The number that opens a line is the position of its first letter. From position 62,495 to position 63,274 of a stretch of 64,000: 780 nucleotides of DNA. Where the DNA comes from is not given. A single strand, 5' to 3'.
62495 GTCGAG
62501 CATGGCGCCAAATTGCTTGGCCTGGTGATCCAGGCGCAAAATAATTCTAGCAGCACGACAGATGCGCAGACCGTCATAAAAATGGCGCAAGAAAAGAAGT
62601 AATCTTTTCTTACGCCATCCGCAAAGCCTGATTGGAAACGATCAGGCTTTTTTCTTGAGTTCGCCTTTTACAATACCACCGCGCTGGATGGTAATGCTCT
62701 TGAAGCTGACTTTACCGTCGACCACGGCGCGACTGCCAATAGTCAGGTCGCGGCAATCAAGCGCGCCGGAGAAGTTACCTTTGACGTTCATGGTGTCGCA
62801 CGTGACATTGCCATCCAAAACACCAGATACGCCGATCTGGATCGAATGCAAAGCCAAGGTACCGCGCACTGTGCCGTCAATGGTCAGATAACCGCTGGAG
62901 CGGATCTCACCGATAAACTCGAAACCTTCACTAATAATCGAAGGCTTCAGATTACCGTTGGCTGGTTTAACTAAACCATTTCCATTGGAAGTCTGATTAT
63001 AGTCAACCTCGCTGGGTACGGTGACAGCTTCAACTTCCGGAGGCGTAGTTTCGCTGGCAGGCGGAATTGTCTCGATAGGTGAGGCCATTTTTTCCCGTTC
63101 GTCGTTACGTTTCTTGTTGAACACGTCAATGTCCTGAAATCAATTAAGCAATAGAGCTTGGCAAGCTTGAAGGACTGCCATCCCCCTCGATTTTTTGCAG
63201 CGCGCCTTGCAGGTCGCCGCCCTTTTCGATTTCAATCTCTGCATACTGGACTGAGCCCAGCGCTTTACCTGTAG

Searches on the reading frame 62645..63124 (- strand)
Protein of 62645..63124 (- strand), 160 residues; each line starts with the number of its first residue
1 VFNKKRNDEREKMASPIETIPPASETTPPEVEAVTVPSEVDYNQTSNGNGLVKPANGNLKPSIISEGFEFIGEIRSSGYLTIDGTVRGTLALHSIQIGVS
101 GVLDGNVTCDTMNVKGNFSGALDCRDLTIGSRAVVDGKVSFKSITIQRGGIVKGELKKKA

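Call 82: search_protein_families(library=pfam, proteins=[window:62645-63124:-], max_evalue=0.00001)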
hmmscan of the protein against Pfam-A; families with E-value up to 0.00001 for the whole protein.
window:62645-63124:- (160 aa): 1 family
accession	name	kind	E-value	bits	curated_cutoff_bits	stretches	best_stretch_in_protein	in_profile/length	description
PF04519.19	Bactofilin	-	3.7e-20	72.4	27.9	1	62-156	1-97/98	Polymer-forming cytoskeletal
